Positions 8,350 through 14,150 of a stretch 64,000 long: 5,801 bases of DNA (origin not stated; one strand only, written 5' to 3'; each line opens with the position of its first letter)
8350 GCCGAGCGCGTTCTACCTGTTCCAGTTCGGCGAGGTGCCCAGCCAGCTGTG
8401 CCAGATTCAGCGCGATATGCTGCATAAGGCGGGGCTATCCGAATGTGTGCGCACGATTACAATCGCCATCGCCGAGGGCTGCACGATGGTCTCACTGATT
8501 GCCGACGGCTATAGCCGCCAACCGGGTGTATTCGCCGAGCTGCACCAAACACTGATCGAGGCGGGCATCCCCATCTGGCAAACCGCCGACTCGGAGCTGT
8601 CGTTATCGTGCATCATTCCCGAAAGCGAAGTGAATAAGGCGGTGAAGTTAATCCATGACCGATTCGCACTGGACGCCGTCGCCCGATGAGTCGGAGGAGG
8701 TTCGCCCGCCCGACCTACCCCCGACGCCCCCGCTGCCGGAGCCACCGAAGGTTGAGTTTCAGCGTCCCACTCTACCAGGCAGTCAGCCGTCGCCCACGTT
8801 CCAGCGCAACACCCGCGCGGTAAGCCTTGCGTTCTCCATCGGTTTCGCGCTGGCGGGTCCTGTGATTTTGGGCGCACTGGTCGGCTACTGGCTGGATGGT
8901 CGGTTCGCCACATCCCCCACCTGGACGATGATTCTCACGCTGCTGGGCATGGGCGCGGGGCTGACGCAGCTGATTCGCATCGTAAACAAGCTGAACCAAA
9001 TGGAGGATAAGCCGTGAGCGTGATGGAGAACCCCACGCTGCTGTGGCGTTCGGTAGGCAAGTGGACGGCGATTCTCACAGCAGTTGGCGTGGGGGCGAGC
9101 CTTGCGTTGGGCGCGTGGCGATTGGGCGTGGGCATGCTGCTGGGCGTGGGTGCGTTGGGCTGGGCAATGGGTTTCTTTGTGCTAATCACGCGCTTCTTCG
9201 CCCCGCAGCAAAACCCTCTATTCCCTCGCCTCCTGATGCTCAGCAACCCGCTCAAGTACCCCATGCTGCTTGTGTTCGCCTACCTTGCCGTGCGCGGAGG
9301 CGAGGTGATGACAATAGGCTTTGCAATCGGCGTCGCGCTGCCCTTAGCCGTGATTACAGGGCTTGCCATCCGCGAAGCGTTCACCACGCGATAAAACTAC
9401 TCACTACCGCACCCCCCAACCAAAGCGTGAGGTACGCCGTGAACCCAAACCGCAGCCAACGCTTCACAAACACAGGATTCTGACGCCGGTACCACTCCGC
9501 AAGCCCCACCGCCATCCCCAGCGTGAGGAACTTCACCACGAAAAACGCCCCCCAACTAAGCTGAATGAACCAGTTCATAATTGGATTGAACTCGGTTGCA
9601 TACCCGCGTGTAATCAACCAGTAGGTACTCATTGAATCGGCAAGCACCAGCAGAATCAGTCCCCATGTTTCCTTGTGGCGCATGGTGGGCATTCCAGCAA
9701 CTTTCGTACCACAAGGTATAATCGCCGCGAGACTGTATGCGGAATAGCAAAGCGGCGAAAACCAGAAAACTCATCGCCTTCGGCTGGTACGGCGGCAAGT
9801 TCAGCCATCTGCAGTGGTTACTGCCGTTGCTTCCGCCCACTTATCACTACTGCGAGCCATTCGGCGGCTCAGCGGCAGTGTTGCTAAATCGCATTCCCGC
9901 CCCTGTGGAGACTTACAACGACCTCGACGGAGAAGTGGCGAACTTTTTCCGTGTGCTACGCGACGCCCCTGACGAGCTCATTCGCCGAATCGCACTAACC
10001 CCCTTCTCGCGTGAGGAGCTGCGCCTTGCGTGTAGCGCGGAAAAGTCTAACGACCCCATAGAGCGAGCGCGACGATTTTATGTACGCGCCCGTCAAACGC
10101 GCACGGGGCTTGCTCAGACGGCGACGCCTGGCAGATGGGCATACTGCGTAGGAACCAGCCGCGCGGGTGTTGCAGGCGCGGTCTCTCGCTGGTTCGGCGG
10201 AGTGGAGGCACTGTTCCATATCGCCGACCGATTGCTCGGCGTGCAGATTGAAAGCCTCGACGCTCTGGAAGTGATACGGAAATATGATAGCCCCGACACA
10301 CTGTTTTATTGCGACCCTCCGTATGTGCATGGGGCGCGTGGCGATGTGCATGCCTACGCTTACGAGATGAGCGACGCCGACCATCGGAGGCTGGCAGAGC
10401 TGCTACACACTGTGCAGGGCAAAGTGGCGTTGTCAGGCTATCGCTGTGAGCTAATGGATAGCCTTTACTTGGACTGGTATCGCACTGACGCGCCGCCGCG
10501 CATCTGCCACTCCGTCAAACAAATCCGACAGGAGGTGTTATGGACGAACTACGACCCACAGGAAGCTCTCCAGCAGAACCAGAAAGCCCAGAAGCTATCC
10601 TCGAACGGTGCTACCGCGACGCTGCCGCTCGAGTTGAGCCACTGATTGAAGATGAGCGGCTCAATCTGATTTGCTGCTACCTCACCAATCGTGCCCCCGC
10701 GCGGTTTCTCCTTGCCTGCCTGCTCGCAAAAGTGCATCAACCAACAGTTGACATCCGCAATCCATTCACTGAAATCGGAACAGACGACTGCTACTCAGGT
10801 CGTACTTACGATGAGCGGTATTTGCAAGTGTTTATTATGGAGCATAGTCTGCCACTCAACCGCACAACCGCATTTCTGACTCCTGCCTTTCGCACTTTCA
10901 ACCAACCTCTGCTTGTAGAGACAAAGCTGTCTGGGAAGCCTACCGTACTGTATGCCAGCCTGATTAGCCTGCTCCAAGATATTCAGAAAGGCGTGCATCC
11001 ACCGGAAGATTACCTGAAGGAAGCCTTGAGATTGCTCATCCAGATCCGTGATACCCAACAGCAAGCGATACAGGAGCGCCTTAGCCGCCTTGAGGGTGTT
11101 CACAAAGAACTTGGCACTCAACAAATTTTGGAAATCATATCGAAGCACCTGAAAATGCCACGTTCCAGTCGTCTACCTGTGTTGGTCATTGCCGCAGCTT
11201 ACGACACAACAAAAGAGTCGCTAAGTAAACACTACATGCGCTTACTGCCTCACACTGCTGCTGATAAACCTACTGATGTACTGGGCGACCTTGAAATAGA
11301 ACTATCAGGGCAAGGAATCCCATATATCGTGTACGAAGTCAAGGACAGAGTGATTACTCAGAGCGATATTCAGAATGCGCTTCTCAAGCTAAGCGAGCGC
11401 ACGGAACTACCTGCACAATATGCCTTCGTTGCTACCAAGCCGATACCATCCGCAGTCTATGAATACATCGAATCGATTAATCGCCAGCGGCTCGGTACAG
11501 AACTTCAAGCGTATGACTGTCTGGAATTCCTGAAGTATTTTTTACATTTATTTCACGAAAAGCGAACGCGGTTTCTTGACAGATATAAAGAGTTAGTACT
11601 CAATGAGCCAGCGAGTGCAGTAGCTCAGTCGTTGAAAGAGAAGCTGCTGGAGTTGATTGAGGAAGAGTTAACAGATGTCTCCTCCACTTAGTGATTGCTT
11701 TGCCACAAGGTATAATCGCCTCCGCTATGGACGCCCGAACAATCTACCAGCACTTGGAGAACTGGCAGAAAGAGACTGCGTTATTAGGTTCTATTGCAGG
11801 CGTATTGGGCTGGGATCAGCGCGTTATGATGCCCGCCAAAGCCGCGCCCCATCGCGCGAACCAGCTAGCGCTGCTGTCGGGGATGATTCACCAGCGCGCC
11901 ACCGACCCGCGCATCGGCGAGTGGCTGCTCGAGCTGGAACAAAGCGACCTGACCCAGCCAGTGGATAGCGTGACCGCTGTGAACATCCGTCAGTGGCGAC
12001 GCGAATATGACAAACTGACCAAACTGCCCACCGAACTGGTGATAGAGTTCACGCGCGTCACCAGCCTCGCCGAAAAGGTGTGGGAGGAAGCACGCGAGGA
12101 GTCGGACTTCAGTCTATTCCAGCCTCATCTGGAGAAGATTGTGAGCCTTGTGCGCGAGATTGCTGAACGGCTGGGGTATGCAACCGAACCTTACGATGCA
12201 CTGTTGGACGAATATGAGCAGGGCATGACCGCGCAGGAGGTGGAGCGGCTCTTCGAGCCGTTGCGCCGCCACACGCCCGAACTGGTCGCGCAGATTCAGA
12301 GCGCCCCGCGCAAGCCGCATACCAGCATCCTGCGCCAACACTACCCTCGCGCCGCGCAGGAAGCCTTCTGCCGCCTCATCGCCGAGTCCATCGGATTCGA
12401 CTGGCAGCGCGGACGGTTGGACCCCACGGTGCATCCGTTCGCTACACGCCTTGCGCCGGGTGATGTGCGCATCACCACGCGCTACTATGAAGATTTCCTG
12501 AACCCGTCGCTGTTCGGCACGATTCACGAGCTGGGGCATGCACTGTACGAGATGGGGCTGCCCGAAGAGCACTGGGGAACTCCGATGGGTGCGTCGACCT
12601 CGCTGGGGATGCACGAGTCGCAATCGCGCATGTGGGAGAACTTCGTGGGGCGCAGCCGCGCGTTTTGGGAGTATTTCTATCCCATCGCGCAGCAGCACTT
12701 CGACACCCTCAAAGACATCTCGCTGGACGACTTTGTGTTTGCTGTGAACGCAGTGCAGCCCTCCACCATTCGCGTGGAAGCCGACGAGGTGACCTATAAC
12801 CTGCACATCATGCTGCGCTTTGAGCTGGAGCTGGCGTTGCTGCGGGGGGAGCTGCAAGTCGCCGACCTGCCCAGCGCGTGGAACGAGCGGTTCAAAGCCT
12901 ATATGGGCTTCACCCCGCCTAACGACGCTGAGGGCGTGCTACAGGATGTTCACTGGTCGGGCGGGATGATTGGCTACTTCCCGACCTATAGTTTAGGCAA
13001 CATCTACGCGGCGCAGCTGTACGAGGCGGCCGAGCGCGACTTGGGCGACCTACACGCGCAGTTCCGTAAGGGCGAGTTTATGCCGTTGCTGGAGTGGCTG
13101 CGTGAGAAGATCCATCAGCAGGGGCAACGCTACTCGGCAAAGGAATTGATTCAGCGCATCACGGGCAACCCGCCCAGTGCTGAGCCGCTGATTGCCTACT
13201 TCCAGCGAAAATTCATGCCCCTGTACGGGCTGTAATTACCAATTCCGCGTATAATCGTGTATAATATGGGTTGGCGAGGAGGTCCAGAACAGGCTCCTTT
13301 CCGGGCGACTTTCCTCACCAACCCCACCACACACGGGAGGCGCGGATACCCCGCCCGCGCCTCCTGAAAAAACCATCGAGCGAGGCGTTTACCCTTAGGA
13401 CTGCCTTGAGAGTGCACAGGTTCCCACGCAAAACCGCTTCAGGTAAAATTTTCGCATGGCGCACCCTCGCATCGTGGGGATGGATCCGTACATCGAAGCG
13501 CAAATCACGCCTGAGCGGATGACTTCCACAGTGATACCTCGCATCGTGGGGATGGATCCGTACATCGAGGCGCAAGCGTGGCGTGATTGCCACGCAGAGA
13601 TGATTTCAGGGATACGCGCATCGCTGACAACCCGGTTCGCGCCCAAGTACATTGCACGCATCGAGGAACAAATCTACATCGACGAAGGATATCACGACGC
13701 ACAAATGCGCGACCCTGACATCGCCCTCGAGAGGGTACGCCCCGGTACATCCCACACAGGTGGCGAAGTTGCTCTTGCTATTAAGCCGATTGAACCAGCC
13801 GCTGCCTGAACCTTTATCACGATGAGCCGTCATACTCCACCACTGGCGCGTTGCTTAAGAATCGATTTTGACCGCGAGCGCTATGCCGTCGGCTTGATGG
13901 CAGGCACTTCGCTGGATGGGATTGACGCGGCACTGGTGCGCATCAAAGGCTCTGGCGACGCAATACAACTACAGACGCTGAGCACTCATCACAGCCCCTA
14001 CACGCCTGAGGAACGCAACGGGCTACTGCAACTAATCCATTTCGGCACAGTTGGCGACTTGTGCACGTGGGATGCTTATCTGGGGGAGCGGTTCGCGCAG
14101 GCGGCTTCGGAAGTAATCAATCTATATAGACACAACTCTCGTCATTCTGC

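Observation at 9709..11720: Two-gene restriction-modification cassette bracketed by an exact 18-bp direct repeat that carries a promoter -10 box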

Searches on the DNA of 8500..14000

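Call 68: search_rna_families(source=window, start=8500, end=14000, threshold=evalue, max_evalue=1)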
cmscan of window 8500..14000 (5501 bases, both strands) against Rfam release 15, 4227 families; matches with E-value up to 1: 0.
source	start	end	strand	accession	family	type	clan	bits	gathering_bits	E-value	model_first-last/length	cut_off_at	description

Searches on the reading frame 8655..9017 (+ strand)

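Call 4: search_protein_families(library=pfam, proteins=[window:8655-9017:+], max_evalue=0.01)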
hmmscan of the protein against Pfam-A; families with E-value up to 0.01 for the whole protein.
window:8655-9017:+ (120 aa): 1 family
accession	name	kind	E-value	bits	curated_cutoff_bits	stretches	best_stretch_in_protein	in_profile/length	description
PF09527.15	ATPase_gene1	-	6.1e-16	58.7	26.6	1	57-108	2-53/54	Putative F0F1-ATPase subunit Ca2+/Mg2+ transporter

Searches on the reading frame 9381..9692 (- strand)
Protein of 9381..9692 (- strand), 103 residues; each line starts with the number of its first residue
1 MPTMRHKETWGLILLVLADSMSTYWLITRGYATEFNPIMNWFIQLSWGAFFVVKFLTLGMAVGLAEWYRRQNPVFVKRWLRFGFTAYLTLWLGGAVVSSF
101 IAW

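Call 4: search_protein_families(library=pfam, proteins=[window:9381-9692:-], max_evalue=0.01)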
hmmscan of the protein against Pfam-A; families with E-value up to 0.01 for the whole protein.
window:9381-9692:- (103 aa): 1 family
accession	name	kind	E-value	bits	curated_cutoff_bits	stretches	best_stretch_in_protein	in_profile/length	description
PF18902.5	DUF5658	-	7.4e-15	55.9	25.2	1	14-91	2-78/82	Domain of unknown function (DUF5658)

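Call 61: find_encoding_contigs(protein=window:9381-9683:-, flank=4000, max_places=10)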
Protein window:9381-9683:- (100 aa): 3 contigs read that carry it; 3 places shown.
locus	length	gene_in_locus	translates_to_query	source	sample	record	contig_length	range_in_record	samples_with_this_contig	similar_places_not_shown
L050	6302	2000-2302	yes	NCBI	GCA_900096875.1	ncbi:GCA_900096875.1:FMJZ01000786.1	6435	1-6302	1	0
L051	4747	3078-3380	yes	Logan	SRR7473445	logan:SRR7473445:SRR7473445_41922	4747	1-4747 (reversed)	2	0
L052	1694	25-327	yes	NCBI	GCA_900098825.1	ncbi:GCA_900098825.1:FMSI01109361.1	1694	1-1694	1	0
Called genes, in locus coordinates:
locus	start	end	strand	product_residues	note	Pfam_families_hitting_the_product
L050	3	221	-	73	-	?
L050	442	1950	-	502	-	PF02074:Peptidase_M32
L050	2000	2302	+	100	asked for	PF18902:DUF5658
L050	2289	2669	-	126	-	-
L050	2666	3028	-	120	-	PF09527:ATPase_gene1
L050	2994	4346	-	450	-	PF00696:AA_kinase, PF13840:ACT_7, PF22468:ACT_9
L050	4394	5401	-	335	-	PF06723:MreB_Mbl, PF00022:Actin (weak), PF11104:PilM_2 (faint), PF00012:HSP70, PF14450:FtsA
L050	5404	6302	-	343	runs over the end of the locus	?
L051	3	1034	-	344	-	?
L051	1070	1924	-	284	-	PF09566:RE_SacI_N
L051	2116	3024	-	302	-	PF02086:MethyltransfD12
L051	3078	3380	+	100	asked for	PF18902:DUF5658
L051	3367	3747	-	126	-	-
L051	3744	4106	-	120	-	PF09527:ATPase_gene1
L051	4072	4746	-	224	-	?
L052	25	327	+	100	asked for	PF18902:DUF5658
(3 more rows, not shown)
